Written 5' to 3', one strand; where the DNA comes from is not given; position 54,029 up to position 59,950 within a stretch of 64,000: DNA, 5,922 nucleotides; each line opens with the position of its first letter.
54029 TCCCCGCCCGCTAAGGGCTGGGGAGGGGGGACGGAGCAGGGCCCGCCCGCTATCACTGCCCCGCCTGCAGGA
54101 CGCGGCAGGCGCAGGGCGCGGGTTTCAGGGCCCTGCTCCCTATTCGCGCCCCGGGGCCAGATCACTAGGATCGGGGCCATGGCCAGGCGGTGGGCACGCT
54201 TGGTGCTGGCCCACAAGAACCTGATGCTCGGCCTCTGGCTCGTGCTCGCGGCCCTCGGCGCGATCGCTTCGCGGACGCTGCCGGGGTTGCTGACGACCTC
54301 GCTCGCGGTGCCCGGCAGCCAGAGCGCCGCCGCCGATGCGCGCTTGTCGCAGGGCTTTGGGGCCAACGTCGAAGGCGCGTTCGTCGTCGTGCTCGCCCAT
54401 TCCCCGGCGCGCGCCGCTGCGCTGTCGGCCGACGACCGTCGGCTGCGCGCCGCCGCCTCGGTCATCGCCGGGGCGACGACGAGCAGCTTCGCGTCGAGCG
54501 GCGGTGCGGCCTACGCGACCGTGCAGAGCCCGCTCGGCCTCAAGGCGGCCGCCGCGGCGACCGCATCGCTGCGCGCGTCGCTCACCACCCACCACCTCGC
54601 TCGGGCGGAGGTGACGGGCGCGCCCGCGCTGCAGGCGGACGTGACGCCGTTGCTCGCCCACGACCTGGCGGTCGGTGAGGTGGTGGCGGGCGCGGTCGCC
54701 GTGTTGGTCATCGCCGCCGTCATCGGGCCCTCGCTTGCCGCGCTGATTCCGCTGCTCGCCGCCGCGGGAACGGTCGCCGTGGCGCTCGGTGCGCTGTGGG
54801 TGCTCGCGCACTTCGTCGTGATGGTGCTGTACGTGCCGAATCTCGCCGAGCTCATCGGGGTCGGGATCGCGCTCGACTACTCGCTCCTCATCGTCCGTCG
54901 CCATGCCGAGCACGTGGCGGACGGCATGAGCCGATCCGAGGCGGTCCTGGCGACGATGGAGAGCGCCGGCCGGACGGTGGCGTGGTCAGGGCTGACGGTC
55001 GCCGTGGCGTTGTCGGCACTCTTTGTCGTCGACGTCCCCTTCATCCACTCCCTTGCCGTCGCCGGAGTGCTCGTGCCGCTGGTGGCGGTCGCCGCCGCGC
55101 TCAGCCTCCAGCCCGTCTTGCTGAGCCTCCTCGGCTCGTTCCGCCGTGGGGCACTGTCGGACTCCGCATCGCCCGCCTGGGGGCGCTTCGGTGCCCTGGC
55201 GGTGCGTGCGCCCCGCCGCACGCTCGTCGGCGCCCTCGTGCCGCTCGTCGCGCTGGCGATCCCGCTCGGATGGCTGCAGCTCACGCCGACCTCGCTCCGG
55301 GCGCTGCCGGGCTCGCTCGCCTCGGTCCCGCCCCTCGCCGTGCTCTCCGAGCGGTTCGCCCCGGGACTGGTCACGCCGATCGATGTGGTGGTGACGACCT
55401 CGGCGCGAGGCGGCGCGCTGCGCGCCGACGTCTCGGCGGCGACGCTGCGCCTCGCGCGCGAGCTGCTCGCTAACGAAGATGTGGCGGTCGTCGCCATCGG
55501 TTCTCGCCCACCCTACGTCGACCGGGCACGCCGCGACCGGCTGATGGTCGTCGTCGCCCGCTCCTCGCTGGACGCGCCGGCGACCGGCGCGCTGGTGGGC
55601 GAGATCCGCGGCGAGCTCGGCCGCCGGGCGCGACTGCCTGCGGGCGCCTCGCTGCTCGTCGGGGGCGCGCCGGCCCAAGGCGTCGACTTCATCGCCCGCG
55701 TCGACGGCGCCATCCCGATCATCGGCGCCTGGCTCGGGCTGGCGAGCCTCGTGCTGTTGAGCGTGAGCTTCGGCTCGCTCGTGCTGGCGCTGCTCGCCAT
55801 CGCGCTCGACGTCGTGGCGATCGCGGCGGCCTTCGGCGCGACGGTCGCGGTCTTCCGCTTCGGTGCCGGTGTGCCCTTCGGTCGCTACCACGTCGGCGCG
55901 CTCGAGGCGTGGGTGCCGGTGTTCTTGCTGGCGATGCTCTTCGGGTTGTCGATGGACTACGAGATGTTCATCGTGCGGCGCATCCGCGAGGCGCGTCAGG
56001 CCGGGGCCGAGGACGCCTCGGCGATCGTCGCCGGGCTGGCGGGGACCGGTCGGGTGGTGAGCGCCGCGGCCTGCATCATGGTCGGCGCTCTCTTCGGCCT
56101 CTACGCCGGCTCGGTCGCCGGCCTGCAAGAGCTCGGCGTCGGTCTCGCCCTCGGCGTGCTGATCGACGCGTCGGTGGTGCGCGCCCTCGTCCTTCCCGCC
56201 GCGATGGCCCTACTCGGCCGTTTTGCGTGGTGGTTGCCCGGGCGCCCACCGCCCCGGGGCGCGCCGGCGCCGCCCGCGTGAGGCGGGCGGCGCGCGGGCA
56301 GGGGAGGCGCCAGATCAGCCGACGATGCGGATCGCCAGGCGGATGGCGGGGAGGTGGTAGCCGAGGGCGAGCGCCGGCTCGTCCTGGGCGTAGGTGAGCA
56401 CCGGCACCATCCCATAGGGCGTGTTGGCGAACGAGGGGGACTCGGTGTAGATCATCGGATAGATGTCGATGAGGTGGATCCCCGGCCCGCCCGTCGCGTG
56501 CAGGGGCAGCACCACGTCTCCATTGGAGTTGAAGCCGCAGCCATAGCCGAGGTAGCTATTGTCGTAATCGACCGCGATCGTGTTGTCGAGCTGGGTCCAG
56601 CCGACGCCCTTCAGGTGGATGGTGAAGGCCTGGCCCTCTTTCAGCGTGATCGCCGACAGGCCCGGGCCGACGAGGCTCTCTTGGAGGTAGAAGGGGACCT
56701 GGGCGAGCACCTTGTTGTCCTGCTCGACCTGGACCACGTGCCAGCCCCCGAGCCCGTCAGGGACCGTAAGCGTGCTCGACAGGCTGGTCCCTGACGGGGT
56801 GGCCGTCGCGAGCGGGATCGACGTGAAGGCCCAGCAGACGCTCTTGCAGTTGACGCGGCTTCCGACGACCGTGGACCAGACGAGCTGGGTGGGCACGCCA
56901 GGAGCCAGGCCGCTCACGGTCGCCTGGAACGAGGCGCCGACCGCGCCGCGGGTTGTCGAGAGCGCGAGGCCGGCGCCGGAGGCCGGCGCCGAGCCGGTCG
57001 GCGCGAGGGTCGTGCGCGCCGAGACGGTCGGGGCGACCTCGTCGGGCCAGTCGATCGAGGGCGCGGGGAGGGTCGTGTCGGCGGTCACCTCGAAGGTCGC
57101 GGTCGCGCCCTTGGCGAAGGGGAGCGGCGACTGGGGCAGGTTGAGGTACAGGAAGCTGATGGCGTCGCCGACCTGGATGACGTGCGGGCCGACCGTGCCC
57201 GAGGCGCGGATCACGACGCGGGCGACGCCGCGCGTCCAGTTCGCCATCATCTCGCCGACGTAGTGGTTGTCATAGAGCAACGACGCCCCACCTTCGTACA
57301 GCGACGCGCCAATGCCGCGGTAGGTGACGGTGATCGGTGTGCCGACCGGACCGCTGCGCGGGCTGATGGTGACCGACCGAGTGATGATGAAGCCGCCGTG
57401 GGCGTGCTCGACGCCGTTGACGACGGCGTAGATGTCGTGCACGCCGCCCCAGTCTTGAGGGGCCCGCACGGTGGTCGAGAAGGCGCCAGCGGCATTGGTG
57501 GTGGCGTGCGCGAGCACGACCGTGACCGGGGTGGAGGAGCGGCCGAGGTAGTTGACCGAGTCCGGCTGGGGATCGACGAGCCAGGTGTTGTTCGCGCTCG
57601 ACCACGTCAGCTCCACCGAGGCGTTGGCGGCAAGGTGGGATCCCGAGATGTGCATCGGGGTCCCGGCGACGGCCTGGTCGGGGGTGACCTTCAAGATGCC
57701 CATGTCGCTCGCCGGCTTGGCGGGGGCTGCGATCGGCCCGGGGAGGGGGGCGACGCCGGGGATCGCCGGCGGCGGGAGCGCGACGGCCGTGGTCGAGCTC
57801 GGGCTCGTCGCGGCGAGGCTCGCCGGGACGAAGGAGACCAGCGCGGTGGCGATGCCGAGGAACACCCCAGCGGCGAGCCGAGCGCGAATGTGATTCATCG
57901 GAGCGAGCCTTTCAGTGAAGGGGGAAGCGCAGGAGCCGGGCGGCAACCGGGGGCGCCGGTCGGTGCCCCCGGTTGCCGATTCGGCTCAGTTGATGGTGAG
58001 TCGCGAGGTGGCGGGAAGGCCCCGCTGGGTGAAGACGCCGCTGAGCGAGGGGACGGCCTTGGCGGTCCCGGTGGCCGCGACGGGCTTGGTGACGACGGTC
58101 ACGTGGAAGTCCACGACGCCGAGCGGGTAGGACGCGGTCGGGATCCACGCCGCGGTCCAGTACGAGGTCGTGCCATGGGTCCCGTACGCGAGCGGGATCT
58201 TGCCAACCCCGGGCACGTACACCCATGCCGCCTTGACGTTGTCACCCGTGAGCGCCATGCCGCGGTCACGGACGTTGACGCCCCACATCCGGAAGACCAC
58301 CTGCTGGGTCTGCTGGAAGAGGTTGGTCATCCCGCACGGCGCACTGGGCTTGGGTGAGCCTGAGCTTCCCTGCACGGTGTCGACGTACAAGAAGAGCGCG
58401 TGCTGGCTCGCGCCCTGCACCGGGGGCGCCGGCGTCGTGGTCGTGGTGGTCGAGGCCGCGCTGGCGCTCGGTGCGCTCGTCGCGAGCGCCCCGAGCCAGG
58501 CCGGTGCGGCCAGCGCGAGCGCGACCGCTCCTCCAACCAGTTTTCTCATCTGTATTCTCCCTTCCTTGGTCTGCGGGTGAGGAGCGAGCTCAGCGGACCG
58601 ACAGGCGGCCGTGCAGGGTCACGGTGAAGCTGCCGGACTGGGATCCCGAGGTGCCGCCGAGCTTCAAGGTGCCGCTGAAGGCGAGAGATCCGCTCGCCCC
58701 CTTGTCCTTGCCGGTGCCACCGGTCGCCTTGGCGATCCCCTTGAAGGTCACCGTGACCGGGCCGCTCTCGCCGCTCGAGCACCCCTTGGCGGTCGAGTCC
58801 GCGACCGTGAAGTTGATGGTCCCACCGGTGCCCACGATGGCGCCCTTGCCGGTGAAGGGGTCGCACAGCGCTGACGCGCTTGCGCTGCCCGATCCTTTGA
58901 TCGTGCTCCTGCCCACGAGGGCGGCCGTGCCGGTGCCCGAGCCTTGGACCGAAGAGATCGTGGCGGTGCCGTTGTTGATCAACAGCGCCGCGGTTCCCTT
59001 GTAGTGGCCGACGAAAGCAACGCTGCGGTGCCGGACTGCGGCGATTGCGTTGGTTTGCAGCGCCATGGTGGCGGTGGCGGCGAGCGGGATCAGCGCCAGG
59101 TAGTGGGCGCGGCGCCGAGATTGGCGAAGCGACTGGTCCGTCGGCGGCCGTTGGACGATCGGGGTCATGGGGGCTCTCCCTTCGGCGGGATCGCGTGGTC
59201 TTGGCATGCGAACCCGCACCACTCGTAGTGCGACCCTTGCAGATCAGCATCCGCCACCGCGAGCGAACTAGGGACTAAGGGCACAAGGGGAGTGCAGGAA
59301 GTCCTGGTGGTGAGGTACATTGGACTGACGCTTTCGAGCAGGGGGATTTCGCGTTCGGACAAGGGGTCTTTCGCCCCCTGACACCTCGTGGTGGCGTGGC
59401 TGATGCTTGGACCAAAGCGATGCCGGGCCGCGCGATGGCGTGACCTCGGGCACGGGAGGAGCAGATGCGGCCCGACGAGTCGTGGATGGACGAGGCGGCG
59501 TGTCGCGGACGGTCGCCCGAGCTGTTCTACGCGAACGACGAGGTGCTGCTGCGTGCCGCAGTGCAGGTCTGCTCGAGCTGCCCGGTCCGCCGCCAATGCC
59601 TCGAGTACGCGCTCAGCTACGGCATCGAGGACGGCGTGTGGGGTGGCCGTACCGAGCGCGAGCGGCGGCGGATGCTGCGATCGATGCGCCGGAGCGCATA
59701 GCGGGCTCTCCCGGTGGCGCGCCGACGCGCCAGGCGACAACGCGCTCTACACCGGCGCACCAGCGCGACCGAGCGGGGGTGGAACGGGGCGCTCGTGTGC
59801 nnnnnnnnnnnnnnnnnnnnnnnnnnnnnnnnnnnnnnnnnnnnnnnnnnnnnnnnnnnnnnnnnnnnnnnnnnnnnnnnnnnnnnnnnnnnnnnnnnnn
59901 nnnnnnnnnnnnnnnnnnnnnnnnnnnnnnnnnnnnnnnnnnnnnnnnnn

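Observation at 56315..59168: Three-gene operon of exported proteins of unknown function (Tat + Sec signals, Ig-like repeats)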

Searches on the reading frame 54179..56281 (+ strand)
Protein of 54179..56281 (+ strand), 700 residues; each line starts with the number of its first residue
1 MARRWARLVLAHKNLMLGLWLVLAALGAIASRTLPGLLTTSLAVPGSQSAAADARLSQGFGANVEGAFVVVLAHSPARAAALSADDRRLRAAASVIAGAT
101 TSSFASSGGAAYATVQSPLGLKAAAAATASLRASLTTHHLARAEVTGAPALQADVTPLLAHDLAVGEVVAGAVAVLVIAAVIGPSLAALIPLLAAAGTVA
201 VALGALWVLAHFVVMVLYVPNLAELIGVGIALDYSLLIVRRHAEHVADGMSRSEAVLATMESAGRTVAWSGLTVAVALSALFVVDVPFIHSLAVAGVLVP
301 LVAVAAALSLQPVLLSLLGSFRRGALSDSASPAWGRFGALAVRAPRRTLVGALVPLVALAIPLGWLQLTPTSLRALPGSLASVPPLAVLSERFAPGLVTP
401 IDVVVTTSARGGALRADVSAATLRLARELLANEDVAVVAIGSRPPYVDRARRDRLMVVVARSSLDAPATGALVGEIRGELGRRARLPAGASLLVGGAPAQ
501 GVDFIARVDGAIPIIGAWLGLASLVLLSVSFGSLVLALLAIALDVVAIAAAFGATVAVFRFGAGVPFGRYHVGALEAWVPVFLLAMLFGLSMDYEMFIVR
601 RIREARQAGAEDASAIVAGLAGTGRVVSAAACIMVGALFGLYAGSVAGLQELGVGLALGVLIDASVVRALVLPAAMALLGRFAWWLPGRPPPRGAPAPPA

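Call 30: search_protein_families(library=pfam, proteins=[window:54179-56281:+], max_evalue=0.01)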
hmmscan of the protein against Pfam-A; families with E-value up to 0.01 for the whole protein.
window:54179-56281:+ (700 aa): 1 family
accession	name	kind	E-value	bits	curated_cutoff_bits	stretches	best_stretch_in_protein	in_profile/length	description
PF03176.21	MMPL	-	4.7e-60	203.7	20.5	2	80-346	55-331/333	MMPL family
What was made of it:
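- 54179..56281 (+): MMPL-family RND transporter (700 aa), MmpL3-like minimal core. Conserved fourth member of the module; convergent to C in this window. PF03176 E 4.7e-60 (call 30).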

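Call 40: search_solved_structures(query=window:54179-56281:+, max_evalue=0.001)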
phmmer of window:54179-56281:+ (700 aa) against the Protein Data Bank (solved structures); distinct sequences matched with E-value up to 0.001: 20.
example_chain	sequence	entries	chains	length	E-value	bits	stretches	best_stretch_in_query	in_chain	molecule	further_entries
7nvh_A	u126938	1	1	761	5.5e-46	160.7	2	333-687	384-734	Trehalose monomycolate exporter MmpL3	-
6n40_A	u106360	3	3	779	1.2e-45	159.6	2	333-687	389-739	Membrane protein, MmpL family protein | Trehalose monomycolate exporter MmpL3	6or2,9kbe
7k7m_A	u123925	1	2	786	1.2e-45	159.6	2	333-687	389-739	Drug exporters of the RND superfamily-like protein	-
8qkk_A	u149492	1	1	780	1.6e-45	159.2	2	333-687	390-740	Trehalose monomycolate exporter MmpL3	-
7c2m_A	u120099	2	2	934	3.1e-45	158.3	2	333-687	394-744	Chimera of drug exporters of the RND superfamily-like protein and Endolysin | Drug exporters of the RND superfamily-like protein,Endolysin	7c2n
6ajf_A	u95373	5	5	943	3.3e-45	158.2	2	333-687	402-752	Drug exporters of the RND superfamily-like protein,Endolysin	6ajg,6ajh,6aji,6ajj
7wnx_A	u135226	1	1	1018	4.3e-45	157.8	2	333-687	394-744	Trehalose monomycolate exporter MmpL3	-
7k8b_A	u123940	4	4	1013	5.8e-45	157.4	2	333-687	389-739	Drug exporters of the RND superfamily-like protein | Trehalose monomycolate exporter MmpL3 | MmpL3 transporter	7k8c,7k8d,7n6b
7k8a_A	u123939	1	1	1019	6e-45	157.3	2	333-687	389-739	Drug exporters of the RND superfamily-like protein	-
9dp6_A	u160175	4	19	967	7.6e-30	107.4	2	82-381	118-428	MmpL5 protein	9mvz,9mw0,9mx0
9b46_A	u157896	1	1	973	7.8e-30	107.4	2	82-381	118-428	MmpL5 protein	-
8zkp_A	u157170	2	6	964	5.8e-27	97.9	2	101-444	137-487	Siderophore exporter MmpL5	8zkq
9u51_A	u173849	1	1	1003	6.7e-27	97.7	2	101-444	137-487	Siderophore exporter MmpL5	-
9rgb_D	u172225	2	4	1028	9.7e-27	97.2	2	101-444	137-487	Siderophore exporter MmpL5,Green fluorescent protein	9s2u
9u4t_A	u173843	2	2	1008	1.1e-26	97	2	520-698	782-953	MmpL4 protein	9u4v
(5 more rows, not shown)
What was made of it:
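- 54179..56281 (+): Closest solved structure is MmpL3, E 5.5e-46 (call 40).
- MmpL4/5 are named siderophore exporters in the PDB (call 40). The transporter is closer to MmpL3 (E 5.5e-46) than to MmpL5 (E 7.6e-30) or MmpL4 (E 1.1e-26), and at 700 aa it is much shorter than the 964-1008-residue MmpL4/5 chains (call 40).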

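Call 41: search_protein_families(library=ncbifam, proteins=[window:54179-56281:+], max_evalue=0.001)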
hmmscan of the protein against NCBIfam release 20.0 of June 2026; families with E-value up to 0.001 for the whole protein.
window:54179-56281:+ (700 aa): 5 families
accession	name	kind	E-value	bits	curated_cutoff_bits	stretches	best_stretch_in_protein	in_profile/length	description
NF052608.1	TrhMmycExpMmpL3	equivalog_domain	1.4e-50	172.6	1400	2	334-687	390-739/992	trehalose monomycolate exporter MmpL3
TIGR00833.1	actII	subfamily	3.9e-39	134.7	874.7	2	143-439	155-453/910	MMPL family RND transporter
TIGR00921.1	2A067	subfamily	1.2e-28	99.6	351.9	2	141-324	172-352/733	hydrophobe/amphiphile efflux-3 (HAE3) family transporter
TIGR03480.1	HpnN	hypoth_equivalog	7.2e-09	34.2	751.85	2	124-363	227-466/862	hopanoid biosynthesis associated RND transporter like protein HpnN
NF045600.2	BstA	equivalog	0.00042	18.3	1400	1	570-679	332-439/903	sterol transporter cytoplasmic membrane protein BstA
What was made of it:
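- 54179..56281 (+): Below all NCBIfam equivalog cut-offs (call 41).
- On MmpL3 orthologue (trehalose monomycolate exporter): NF052608 scores 172.6 bits against a cut-off of 1400 (call 41).
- Closest known: MmpL3. Different: The NCBIfam MmpL3 equivalog score is 172.6 against a cut-off of 1400 (call 41).
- The MMPL protein also matches the actII MMPL subfamily (TIGR00833, E 3.9e-39; call 41).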

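Call 63: search_solved_structures(query=window:54179-56281:+, max_evalue=1e-44, show_alignments=1)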
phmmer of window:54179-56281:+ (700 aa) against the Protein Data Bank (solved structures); distinct sequences matched with E-value up to 1e-44: 9.
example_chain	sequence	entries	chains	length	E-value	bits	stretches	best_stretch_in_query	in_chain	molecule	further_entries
7nvh_A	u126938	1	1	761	5.5e-46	160.7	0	333-687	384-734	Trehalose monomycolate exporter MmpL3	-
6n40_A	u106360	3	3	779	1.2e-45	159.6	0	333-687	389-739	Membrane protein, MmpL family protein | Trehalose monomycolate exporter MmpL3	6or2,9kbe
7k7m_A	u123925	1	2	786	1.2e-45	159.6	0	333-687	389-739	Drug exporters of the RND superfamily-like protein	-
8qkk_A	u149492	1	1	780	1.6e-45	159.2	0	333-687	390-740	Trehalose monomycolate exporter MmpL3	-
7c2m_A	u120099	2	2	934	3.1e-45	158.3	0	333-687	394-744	Chimera of drug exporters of the RND superfamily-like protein and Endolysin | Drug exporters of the RND superfamily-like protein,Endolysin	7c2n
6ajf_A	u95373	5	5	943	3.3e-45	158.2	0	333-687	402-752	Drug exporters of the RND superfamily-like protein,Endolysin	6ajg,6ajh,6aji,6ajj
7wnx_A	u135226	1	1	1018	4.3e-45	157.8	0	333-687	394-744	Trehalose monomycolate exporter MmpL3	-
7k8b_A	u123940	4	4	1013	5.8e-45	157.4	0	333-687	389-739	Drug exporters of the RND superfamily-like protein | Trehalose monomycolate exporter MmpL3 | MmpL3 transporter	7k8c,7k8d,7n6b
7k8a_A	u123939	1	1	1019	6e-45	157.3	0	333-687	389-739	Drug exporters of the RND superfamily-like protein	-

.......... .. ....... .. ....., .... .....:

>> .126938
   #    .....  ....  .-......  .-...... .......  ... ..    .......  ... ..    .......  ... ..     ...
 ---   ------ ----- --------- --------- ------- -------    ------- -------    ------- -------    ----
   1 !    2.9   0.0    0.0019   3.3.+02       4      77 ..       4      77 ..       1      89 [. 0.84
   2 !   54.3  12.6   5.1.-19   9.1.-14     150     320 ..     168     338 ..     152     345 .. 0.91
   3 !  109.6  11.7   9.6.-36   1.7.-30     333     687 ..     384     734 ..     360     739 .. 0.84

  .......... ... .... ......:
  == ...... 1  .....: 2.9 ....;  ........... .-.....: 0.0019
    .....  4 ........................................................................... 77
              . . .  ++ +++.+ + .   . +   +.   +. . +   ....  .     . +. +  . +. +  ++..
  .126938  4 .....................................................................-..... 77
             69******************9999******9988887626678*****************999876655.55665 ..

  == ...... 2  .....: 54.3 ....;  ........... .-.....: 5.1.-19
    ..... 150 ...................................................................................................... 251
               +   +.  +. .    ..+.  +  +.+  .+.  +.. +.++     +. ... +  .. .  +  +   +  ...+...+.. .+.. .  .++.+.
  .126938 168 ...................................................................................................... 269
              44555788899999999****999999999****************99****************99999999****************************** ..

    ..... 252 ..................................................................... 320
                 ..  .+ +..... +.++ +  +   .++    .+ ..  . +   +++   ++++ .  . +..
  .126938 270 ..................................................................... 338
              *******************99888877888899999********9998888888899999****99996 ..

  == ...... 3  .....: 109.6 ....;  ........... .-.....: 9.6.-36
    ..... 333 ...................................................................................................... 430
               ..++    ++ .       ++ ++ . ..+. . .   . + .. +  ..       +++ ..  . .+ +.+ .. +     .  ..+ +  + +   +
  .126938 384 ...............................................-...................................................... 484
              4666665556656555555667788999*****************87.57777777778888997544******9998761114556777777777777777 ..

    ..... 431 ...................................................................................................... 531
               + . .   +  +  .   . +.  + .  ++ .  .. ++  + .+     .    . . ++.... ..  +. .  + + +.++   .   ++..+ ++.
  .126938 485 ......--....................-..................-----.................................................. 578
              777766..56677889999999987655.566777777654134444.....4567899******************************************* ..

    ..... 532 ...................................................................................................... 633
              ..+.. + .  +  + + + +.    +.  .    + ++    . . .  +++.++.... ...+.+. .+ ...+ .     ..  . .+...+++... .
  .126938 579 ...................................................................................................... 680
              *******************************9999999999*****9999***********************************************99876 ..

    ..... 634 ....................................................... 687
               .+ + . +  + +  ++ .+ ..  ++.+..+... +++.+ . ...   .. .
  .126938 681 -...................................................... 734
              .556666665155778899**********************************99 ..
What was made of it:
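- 54863..54895 (+): MMPL TM4 proton-relay motif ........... (Asp233-Tyr234). Aligned to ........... of MmpL3 7nvh (call 63).
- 55946..55975 (+): MMPL TM10 proton-relay motif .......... (Asp593-Tyr594). Aligned to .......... of MmpL3 7nvh (call 63).
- Closest known: MmpL3. Same: MmpL3 is the closest solved relative of the transporter (E 5.5e-46; call 40), and both Asp-Tyr proton-relay motifs are conserved (call 63).
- Transporter competence: the MMPL protein keeps both Asp-Tyr motifs of MmpL3 (call 63) and is closest to MmpL3 among solved structures (call 40).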

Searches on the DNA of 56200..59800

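Call 73: search_rna_families(source=window, start=56200, end=59800, threshold=evalue, max_evalue=1)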
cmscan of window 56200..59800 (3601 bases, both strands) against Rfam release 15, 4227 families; matches with E-value up to 1: 1.
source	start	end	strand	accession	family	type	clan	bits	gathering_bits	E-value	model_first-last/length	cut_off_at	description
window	56865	56923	-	RF03638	mir-1537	Gene; miRNA;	-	22.7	63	0.29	1-61/61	no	mir-1537 microRNA precursor family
